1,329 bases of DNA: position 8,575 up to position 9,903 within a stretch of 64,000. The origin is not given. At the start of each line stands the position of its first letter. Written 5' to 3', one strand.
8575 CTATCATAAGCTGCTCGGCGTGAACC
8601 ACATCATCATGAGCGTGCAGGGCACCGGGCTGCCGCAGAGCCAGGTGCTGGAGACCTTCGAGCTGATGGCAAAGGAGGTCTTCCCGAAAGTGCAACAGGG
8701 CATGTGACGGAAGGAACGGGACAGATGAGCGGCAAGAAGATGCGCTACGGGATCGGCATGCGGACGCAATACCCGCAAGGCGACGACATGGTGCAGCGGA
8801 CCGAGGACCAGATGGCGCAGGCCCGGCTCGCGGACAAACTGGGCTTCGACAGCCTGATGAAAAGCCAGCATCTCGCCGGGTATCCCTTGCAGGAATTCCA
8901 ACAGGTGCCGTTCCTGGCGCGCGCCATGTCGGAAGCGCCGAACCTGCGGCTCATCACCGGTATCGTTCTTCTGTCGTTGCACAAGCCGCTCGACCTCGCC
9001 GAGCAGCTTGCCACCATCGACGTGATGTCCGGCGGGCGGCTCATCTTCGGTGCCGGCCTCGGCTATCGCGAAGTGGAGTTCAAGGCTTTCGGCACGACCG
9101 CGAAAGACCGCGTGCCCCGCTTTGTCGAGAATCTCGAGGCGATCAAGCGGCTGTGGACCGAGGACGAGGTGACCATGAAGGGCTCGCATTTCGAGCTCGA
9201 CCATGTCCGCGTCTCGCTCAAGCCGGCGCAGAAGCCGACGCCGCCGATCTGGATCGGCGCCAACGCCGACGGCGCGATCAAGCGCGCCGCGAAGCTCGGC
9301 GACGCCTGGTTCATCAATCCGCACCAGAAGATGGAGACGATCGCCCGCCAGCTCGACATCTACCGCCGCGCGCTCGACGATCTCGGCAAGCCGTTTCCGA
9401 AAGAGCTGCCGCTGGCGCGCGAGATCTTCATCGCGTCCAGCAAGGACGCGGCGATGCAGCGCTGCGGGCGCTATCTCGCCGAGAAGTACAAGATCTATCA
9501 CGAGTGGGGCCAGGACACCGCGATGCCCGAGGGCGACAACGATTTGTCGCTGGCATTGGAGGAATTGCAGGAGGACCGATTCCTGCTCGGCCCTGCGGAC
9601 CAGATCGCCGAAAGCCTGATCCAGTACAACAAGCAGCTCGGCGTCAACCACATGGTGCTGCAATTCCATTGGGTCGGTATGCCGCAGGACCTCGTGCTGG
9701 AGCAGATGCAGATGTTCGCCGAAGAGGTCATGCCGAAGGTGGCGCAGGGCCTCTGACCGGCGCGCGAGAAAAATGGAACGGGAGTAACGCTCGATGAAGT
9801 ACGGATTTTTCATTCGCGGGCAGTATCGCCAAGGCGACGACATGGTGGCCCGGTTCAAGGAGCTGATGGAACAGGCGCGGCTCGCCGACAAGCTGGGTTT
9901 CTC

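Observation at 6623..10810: Four tandem luciferase-like oxidoreductase paralogs converging on an F420 operon: candidate F420-dependent multi-paralog redox system with unknown substrate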

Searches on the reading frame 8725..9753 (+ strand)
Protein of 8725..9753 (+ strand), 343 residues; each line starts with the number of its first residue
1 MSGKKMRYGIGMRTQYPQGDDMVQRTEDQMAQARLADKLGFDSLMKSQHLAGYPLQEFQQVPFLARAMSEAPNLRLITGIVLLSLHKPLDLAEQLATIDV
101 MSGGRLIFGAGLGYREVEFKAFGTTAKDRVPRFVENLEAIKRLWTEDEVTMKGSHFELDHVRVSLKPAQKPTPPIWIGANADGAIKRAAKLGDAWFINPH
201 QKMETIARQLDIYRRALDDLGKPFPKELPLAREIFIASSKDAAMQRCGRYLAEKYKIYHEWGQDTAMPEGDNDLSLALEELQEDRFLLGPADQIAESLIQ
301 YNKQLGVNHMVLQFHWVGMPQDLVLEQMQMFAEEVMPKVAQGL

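Call 7: search_protein_families(library=ncbifam, proteins=[window:8725-9753:+], max_evalue=0.001)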
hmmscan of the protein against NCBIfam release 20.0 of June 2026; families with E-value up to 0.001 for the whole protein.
window:8725-9753:+ (343 aa): 32 families (the best 25 are shown)
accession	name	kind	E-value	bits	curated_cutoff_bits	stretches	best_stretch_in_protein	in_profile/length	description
TIGR03619.1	F420_Rv2161c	subfamily_domain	8.7e-46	156.5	166.9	1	32-233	3-217/247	TIGR03619 family F420-dependent LLM class oxidoreductase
TIGR03560.1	F420_Rv1855c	subfamily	4e-29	102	231.4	1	24-223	10-218/227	TIGR03560 family F420-dependent LLM class oxidoreductase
TIGR03571.1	lucif_BA3436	subfamily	1.1e-28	100.4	303.9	1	11-228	14-237/304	TIGR03571 family LLM class oxidoreductase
TIGR03621.1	F420_MSMEG_2516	subfamily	3.7e-25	88.7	213.15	1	7-199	2-177/295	TIGR03621 family F420-dependent LLM class oxidoreductase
TIGR04036.1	LLM_CE1758_fam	subfamily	4.9e-25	88.1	479.1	1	23-340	24-332/355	CE1758 family FMN-dependent luciferase-like monooxygenase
TIGR04021.1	LLM_DMSO2_sfnG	equivalog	1.4e-24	87.1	382.95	1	27-212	28-216/350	dimethylsulfone monooxygenase SfnG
TIGR03858.1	LLM_2I7G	subfamily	4.1e-23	81.9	462.25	1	22-339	21-336/337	Atu2307/SP_0267 family LLM class monooxygenase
TIGR04020.1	seco_metab_LLM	subfamily_domain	2.4e-22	79.5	244.45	1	30-332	22-338/341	MupA/Atu3671 family FMN-dependent luciferase-like monooxygenase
TIGR04027.1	LLM_KPN_01858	hypoth_equivalog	3e-22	79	412.9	1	28-339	21-325/326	putative FMN-dependent luciferase-like monooxygenase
TIGR03558.1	oxido_grp_1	subfamily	3.1e-18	66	166.95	1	18-317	11-310/325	MsnO8 family LLM class oxidoreductase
NF002619.0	PRK02271.1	equivalog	7.9e-18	64.8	276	1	31-199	18-178/329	5,10-methylenetetrahydromethanopterin reductase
TIGR04465.1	ArgArg_F420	equivalog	1.4e-15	57.2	470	1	25-198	58-235/364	F420-dependent hydroxymycolic acid dehydrogenase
TIGR03854.1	F420_MSMEG_3544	hypoth_equivalog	6.2e-15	55.3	295.6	1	37-202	23-187/290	TIGR03854 family LLM class F420-dependent oxidoreductase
TIGR03557.1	F420_G6P_family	subfamily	6.6e-15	55.1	210.4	1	28-198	14-188/316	TIGR03557 family F420-dependent LLM class oxidoreductase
TIGR03565.1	alk_sulf_monoox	equivalog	1.4e-14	53.9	518.2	1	69-221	64-216/346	FMNH2-dependent alkanesulfonate monooxygenase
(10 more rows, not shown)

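Call 8: search_protein_families(library=pfam, proteins=[window:8725-9753:+], max_evalue=0.001)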
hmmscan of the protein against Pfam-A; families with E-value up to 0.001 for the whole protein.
window:8725-9753:+ (343 aa): 1 family
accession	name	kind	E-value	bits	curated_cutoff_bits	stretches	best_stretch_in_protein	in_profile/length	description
PF00296.26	Bac_luciferase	-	2.8e-51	175.2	27.9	1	18-308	19-313/314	Luciferase-like monooxygenase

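Call 13: search_solved_structures(query=window:8725-9753:+, max_evalue=0.00001)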
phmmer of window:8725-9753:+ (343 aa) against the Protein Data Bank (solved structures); distinct sequences matched with E-value up to 0.00001: 25.
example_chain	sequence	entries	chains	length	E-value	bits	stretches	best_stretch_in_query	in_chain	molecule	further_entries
7bip_A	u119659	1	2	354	8.3e-27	97.4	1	6-340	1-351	Luciferase-like monooxygenase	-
8cbb_A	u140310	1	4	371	2.2e-18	69.7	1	6-251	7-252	Alkanal monooxygenase alpha chain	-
3rao_A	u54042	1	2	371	1.8e-16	63.4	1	32-339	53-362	Putative Luciferase-like Monooxygenase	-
8t0u_A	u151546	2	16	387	1.4e-15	60.5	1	32-215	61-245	FMNH(2)-dependent dimethylsulfone monooxygenase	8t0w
2i7g_A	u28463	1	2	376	2.9e-15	59.4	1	19-340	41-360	Monooxygenase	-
8k74_A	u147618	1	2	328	3e-15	59.4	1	30-338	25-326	Alkanal monooxygenase alpha chain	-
9fp4_A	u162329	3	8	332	9.7e-15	57.7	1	25-241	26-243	F420-dependent hydroxymycolic acid dehydrogenase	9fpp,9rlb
2b81_A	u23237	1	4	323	1.2e-10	44.3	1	58-224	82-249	Luciferase-like monooxygenase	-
8qpl_A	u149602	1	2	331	1.3e-10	44.1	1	71-222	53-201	5,10-methylenetetrahydromethanopterin reductase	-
8qq8_A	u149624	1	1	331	1.3e-10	44.1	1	71-222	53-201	5,10-methylenetetrahydromethanopterin reductase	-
8qpm_A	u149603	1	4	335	1.3e-10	44.1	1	71-222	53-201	5,10-methylenetetrahydromethanopterin reductase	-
4us5_A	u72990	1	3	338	3.9e-10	42.6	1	28-260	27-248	LUCIFERASE-LIKE MONOOXYGENASE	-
4us5_D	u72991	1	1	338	6.1e-10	42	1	28-260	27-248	LUCIFERASE-LIKE MONOOXYGENASE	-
9hav_A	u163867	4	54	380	2.9e-09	39.7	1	27-237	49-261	Luciferase family protein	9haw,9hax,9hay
6ket_A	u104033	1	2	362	6.6e-09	38.5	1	31-237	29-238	PuwE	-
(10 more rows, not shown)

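Call 21: find_homologous_proteins(query=window:8725-9753:+, max_evalue=1e-20)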
Query window:8725-9753:+ (343 aa): 3784 proteins with E <= 1e-20 among 7689 candidates; the best 120 are listed.
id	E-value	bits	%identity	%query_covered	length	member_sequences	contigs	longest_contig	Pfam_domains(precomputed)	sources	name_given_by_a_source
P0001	9.7e-216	733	94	100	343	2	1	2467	PF00296.27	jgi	jgi:alkanesulfonate monooxygenase SsuD/methylene tetrahydromethanopterin reductase-like flavin-depen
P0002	2.1e-214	729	93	100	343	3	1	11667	PF00296.27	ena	-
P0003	8.0e-209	711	90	100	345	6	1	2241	PF00296.27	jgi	-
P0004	2.0e-208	709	90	100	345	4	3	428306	PF00296.27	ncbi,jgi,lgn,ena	-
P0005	1.3e-206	703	89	100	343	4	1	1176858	PF00296.27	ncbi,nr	ncbi:MAG: LLM class flavin-dependent oxidoreductase [Alphaproteobacteria bacterium]|nr:LLM class fla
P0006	2.1e-206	703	90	100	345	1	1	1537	PF00296.27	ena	-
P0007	1.2e-205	700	90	99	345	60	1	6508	PF00296.27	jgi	jgi:alkanesulfonate monooxygenase SsuD/methylene tetrahydromethanopterin reductase-like flavin-depen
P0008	1.7e-204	696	88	100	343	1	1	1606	PF00296.27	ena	-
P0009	3.7e-201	685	88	100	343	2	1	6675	PF00296.27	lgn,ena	-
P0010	9.1e-201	684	93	94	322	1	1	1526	PF00296.27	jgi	jgi:alkanesulfonate monooxygenase SsuD/methylene tetrahydromethanopterin reductase-like flavin-depen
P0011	5.8e-200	681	86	100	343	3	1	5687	PF00296.27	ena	-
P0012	3.6e-195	666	84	100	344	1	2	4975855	PF00296.27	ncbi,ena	-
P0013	2.0e-194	663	84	99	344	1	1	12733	PF00296.27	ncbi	-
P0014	1.1e-193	661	83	99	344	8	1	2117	PF00296.27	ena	-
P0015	4.7e-192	655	82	100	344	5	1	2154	PF00296.27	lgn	-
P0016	5.1e-192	655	84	99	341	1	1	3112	PF00296.27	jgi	-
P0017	1.1e-188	644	83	99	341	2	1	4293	PF00296.27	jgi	-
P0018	9.0e-175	599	61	70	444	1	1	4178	PF00296.27,PF18959.6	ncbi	-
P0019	2.1e-169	581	73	100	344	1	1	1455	PF00296.27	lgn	-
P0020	3.9e-169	580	74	100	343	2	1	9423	PF00296.27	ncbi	-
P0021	3.8e-167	574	85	87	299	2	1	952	PF00296.27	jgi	jgi:alkanesulfonate monooxygenase SsuD/methylene tetrahydromethanopterin reductase-like flavin-depen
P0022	1.3e-166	572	88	83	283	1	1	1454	PF00296.27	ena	-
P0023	7.2e-164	563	72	99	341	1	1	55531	PF00296.27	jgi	jgi:alkanesulfonate monooxygenase SsuD/methylene tetrahydromethanopterin reductase-like flavin-depen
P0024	7.4e-164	563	72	99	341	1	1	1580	PF00296.27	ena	-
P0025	7.1e-163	560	71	99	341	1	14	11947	PF00296.27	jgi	jgi:alkanesulfonate monooxygenase SsuD/methylene tetrahydromethanopterin reductase-like flavin-depen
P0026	7.3e-163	559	71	99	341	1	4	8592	PF00296.27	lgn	-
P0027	1.4e-162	559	70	99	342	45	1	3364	PF00296.27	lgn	-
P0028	5.5e-162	557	71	99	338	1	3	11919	PF00296.27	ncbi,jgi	ncbi:MAG: alkanesulfonate monooxygenase SsuD [Alphaproteobacteria bacterium]|jgi:alkanesulfonate mon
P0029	5.7e-161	553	69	100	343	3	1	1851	PF00296.27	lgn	-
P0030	1.2e-160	552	70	99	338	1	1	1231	PF00296.27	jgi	-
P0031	3.2e-160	551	71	99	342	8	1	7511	PF00296.27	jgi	jgi:alkanesulfonate monooxygenase SsuD/methylene tetrahydromethanopterin reductase-like flavin-depen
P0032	3.5e-160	551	71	99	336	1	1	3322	PF00296.27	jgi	jgi:alkanesulfonate monooxygenase SsuD/methylene tetrahydromethanopterin reductase-like flavin-depen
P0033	6.1e-160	550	69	100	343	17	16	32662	PF00296.27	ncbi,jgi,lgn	ncbi:MAG: alkanesulfonate monooxygenase SsuD [Alphaproteobacteria bacterium]|jgi:alkanesulfonate mon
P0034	1.1e-159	549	69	99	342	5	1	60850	PF00296.27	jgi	jgi:alkanesulfonate monooxygenase SsuD/methylene tetrahydromethanopterin reductase-like flavin-depen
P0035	1.8e-159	548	71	99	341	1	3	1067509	PF00296.27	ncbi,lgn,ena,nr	ncbi:MAG: LLM class flavin-dependent oxidoreductase [Alphaproteobacteria bacterium]|nr:LLM class fla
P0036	2.3e-159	548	70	99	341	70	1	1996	PF00296.27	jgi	-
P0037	4.8e-159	547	70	99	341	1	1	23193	PF00296.27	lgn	-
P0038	5.2e-159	547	70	99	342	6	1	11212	PF00296.27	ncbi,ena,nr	ncbi:MAG: LLM class flavin-dependent oxidoreductase [Alphaproteobacteria bacterium]|nr:LLM class fla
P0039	5.8e-159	547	71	99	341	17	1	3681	PF00296.27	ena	-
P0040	7.5e-159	546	69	100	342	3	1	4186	PF00296.27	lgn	-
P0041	8.9e-159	546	69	99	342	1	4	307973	PF00296.27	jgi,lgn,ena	-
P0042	1.4e-158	545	70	99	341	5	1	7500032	PF00296.27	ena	-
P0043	4.9e-158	544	70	99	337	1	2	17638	PF00296.27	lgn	-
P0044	9.1e-158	543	69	99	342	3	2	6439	PF00296.27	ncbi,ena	-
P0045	1.9e-157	542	68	99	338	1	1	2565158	PF00296.27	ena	-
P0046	2.0e-157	542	68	99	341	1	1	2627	PF00296.27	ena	-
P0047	2.1e-157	542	68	99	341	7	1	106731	PF00296.27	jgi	jgi:alkanesulfonate monooxygenase SsuD/methylene tetrahydromethanopterin reductase-like flavin-depen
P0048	5.0e-157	540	69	99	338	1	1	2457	PF00296.27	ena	-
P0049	5.6e-157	540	70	99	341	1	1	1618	PF00296.27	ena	-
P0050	9.1e-157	539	70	99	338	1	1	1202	PF00296.27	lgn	-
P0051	1.0e-155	536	68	99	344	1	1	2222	PF00296.27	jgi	jgi:alkanesulfonate monooxygenase SsuD/methylene tetrahydromethanopterin reductase-like flavin-depen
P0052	1.1e-155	536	68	99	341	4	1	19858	PF00296.27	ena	-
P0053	1.4e-155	536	67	99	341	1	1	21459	PF00296.27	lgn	-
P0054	1.7e-155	535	69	99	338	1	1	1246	PF00296.27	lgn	-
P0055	8.8e-155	533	67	99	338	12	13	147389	PF00296.27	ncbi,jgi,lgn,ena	-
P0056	2.5e-154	531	67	99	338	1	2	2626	PF00296.27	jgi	jgi:alkanesulfonate monooxygenase SsuD/methylene tetrahydromethanopterin reductase-like flavin-depen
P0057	2.7e-154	531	67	99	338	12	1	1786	PF00296.27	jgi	jgi:alkanesulfonate monooxygenase SsuD/methylene tetrahydromethanopterin reductase-like flavin-depen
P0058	4.7e-154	531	68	99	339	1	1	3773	PF00296.27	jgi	jgi:alkanesulfonate monooxygenase SsuD/methylene tetrahydromethanopterin reductase-like flavin-depen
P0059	7.1e-154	530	66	99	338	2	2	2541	PF00296.27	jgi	jgi:alkanesulfonate monooxygenase SsuD/methylene tetrahydromethanopterin reductase-like flavin-depen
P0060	1.6e-153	529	67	99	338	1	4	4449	PF00296.27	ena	-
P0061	1.6e-153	529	67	99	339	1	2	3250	PF00296.27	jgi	jgi:alkanesulfonate monooxygenase SsuD/methylene tetrahydromethanopterin reductase-like flavin-depen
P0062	1.9e-153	529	67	98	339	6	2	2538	PF00296.27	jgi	jgi:alkanesulfonate monooxygenase SsuD/methylene tetrahydromethanopterin reductase-like flavin-depen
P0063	2.2e-153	528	67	99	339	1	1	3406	PF00296.27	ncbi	-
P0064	2.6e-153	528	67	99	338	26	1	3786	PF00296.27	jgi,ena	-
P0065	4.0e-153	527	66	99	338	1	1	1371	PF00296.27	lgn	-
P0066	5.8e-153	527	68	99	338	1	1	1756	PF00296.27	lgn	-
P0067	8.0e-153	526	67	99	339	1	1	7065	PF00296.27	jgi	jgi:alkanesulfonate monooxygenase SsuD/methylene tetrahydromethanopterin reductase-like flavin-depen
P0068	1.3e-152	526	68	99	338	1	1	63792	PF00296.27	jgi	jgi:alkanesulfonate monooxygenase SsuD/methylene tetrahydromethanopterin reductase-like flavin-depen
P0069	1.6e-152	525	68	99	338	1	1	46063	PF00296.27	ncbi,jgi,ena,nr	ncbi:MAG: LLM class flavin-dependent oxidoreductase [Alphaproteobacteria bacterium]|nr:LLM class fla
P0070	2.5e-152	525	68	99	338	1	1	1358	PF00296.27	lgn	-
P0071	2.7e-152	525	68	99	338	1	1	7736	PF00296.27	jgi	-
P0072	3.0e-152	525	67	99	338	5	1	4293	PF00296.27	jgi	-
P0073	7.0e-152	523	68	99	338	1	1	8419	PF00296.27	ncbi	-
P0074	1.2e-151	523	67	99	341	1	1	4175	PF00296.27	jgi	jgi:alkanesulfonate monooxygenase SsuD/methylene tetrahydromethanopterin reductase-like flavin-depen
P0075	1.5e-151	522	67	99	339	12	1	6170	PF00296.27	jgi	jgi:alkanesulfonate monooxygenase SsuD/methylene tetrahydromethanopterin reductase-like flavin-depen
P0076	1.8e-151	522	67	99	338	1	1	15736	PF00296.27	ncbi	-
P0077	1.9e-151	522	67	99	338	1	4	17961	PF00296.27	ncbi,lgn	-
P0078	2.6e-151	522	66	99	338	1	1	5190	PF00296.27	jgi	jgi:alkanesulfonate monooxygenase SsuD/methylene tetrahydromethanopterin reductase-like flavin-depen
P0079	5.3e-151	520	66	99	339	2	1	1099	PF00296.27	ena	-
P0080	9.0e-151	520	66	99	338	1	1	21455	PF00296.27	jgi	jgi:alkanesulfonate monooxygenase SsuD/methylene tetrahydromethanopterin reductase-like flavin-depen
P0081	9.1e-151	520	65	99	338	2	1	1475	PF00296.27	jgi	-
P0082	9.4e-151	520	67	99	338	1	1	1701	PF00296.27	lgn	-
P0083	1.3e-150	519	67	99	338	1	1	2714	PF00296.27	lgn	-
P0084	2.9e-150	518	66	98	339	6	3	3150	PF00296.27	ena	-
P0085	4.2e-150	518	65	99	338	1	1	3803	PF00296.27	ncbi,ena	-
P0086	4.4e-150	517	66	99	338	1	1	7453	PF00296.27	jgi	-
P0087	4.6e-150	517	66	99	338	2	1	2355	PF00296.27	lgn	-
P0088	7.8e-150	517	67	99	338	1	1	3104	PF00296.27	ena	-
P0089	1.1e-149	516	65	99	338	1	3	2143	PF00296.27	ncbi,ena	-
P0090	1.2e-149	516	66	99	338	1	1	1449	PF00296.27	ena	-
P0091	1.5e-149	516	65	99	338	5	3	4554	PF00296.27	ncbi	-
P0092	3.7e-149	514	65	99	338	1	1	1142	PF00296.27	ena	-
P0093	4.5e-149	514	65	99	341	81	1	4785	PF00296.27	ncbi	-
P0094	4.6e-149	514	65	99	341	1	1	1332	PF00296.27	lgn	-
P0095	5.4e-149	514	65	99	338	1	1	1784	PF00296.27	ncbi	-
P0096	1.4e-148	513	65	99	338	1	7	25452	PF00296.27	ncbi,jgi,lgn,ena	jgi:alkanesulfonate monooxygenase SsuD/methylene tetrahydromethanopterin reductase-like flavin-depen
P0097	1.8e-148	512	65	99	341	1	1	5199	PF00296.27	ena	-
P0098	2.1e-148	512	65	99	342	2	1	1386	PF00296.27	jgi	jgi:alkanesulfonate monooxygenase SsuD/methylene tetrahydromethanopterin reductase-like flavin-depen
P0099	4.0e-148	511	65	99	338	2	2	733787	PF00296.27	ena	-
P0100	4.6e-148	511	66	99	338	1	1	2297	PF00296.27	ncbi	-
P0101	7.1e-148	510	66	98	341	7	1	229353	PF00296.27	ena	-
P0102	8.7e-148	510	66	99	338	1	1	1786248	PF00296.27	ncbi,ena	-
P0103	1.5e-147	509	64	99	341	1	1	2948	PF00296.27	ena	-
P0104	1.5e-147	509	64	99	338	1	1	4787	PF00296.27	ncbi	-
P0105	1.6e-147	509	65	99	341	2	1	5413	PF00296.27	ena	-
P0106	1.6e-147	509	66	99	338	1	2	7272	PF00296.27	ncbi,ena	-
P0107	1.7e-147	509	66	99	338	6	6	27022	PF00296.27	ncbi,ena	-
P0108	1.7e-147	509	66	99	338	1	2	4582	PF00296.27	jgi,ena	jgi:alkanesulfonate monooxygenase SsuD/methylene tetrahydromethanopterin reductase-like flavin-depen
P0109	1.8e-147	509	66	99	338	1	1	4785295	PF00296.27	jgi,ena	-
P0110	2.2e-147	509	65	99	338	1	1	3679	PF00296.27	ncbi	-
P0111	2.2e-147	509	66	99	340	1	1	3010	PF00296.27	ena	-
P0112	2.3e-147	509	64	99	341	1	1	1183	PF00296.27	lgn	-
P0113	2.9e-147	508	65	99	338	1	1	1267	PF00296.27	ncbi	-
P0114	3.0e-147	508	66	99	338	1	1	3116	PF00296.27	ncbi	-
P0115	3.2e-147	508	66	99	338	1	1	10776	PF00296.27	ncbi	-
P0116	3.9e-147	508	64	99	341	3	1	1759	PF00296.27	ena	-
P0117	4.5e-147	508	65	99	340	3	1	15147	PF00296.27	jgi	jgi:alkanesulfonate monooxygenase SsuD/methylene tetrahydromethanopterin reductase-like flavin-depen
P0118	4.8e-147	507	64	99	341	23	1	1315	PF00296.27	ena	-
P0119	6.0e-147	507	65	99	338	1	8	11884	PF00296.27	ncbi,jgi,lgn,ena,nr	ncbi:MAG TPA: LLM class flavin-dependent oxidoreductase [Alphaproteobacteria bacterium]|jgi:alkanesu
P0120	6.3e-147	507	64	99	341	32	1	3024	PF00296.27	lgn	-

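Call 25: find_encoding_contigs(protein=P0005, flank=10000, max_places=3)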
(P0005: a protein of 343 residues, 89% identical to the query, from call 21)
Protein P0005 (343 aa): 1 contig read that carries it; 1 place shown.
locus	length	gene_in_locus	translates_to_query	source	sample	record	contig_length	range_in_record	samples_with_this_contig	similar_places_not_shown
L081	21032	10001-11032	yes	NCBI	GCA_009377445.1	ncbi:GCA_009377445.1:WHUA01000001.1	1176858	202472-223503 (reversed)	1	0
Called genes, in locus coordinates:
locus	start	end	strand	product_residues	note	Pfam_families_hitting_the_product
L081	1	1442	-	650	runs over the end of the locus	PF07715:Plug, PF00593:TonB_dep_Rec_b-barrel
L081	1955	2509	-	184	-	PF06073:DUF934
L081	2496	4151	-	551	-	PF03460:NIR_SIR_ferr, PF01077:NIR_SIR, PF03460:NIR_SIR_ferr, PF01077:NIR_SIR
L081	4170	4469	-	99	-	PF11011:DUF2849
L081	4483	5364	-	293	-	PF00590:TP_methylase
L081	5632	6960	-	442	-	PF00672:HAMP, PF00512:HisKA (weak), PF02518:HATPase_c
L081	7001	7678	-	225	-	PF00072:Response_reg, PF00486:Trans_reg_C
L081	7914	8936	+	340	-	PF00296:Bac_luciferase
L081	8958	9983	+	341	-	PF00296:Bac_luciferase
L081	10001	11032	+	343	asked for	PF00296:Bac_luciferase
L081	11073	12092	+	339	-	PF00296:Bac_luciferase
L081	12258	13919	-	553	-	PF09982:LpxR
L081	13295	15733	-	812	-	PF04055:Radical_SAM, PF19288:CofH_C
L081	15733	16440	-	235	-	PF01983:CofC, PF12804:NTP_transf_3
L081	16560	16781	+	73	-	-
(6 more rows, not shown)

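Call 26: find_encoding_contigs(protein=P0012, flank=10000, max_places=3)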
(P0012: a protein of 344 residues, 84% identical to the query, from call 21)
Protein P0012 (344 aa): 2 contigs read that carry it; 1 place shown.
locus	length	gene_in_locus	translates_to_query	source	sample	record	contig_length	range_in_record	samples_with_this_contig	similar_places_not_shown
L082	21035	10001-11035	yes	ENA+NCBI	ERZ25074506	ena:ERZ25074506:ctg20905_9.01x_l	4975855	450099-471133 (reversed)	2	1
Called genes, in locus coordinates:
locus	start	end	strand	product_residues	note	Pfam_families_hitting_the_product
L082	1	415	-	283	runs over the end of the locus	PF02668:TauD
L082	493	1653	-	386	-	PF13378:MR_MLE_C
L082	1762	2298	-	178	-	PF06073:DUF934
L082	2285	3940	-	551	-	PF03460:NIR_SIR_ferr, PF01077:NIR_SIR, PF03460:NIR_SIR_ferr, PF01077:NIR_SIR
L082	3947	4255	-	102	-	PF11011:DUF2849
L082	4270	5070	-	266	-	PF00590:TP_methylase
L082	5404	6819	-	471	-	PF00672:HAMP, PF00512:HisKA (weak), PF02518:HATPase_c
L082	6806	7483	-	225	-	PF00072:Response_reg, PF00486:Trans_reg_C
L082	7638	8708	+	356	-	PF00296:Bac_luciferase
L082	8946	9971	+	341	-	PF00296:Bac_luciferase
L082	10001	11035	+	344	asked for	PF00296:Bac_luciferase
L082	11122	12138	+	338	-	PF00296:Bac_luciferase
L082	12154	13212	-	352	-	PF09982:LpxR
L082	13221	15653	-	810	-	PF04055:Radical_SAM, PF19288:CofH_C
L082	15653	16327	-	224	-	PF01983:CofC, PF12804:NTP_transf_3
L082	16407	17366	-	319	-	PF01933:CofD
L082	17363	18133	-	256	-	PF01996:F420_ligase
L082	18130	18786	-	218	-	PF03446:NAD_binding_2 (weak), PF03807:F420_oxidored, PF07991:KARI_N (weak)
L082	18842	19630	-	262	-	PF08386:Abhydrolase_4 (faint), PF00561:Abhydrolase_1, PF12146:Hydrolase_4, PF12697:Abhydrolase_6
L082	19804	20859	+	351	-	-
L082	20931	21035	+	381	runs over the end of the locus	PF01546:Peptidase_M20, PF07687:M20_dimer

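Call 27: find_encoding_contigs(protein=P0035, flank=10000, max_places=2)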
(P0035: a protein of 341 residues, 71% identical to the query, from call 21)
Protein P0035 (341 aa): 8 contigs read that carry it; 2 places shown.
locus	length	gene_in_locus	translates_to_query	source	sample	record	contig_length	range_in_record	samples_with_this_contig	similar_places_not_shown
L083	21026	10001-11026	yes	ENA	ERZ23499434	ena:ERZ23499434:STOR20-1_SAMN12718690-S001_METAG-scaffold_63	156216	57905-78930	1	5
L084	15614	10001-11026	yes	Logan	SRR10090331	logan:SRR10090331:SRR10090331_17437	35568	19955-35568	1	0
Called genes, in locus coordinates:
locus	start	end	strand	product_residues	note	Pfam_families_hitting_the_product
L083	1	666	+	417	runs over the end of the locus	PF07690:MFS_1, PF00083:Sugar_tr (faint), PF07690:MFS_1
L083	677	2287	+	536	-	PF01019:G_glu_transpept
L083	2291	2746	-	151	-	PF19315:MC_hydratase (weak), PF01575:MaoC_dehydratas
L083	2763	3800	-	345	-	PF25852:DUF6242_C (faint), PF02012:BNR (faint), PF14870:PSII_BNR (faint), PF13088:BNR_2 (faint), PF13810:DUF4185 (faint), PF15899:BNR_6 (faint), PF15902:Sortilin-Vps10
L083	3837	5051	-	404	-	PF00266:Aminotran_5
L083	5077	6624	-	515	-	PF07364:DUF1485, PF07171:MlrC_C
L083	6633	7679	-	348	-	PF00296:Bac_luciferase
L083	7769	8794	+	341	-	PF00296:Bac_luciferase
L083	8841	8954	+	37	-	-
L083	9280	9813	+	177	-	PF07310:PAS_5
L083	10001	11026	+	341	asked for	PF00296:Bac_luciferase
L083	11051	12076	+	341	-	PF00296:Bac_luciferase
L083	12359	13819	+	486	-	PF01943:Polysacc_synt, PF13440:Polysacc_synt_3, PF03023:MurJ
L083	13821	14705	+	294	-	-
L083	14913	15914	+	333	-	PF02445:NadA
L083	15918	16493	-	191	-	PF00775:Dioxygenase_C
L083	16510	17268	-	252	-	PF00378:ECH_1, PF16113:ECH_2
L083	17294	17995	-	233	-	PF12391:PCDO_beta_N, PF00775:Dioxygenase_C, PF13620:CarboxypepD_reg (faint)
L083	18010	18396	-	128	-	PF00903:Glyoxalase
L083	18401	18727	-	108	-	PF03091:CutA1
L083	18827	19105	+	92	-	-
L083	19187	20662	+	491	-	PF02310:B12-binding, PF04055:Radical_SAM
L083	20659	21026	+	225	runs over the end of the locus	PF00702:Hydrolase, PF08282:Hydrolase_3 (faint), PF12710:HAD, PF13344:Hydrolase_6 (faint), PF13419:HAD_2, PF13242:Hydrolase_like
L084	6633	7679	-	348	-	PF00296:Bac_luciferase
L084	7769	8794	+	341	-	PF00296:Bac_luciferase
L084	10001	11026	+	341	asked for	PF00296:Bac_luciferase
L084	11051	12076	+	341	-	PF00296:Bac_luciferase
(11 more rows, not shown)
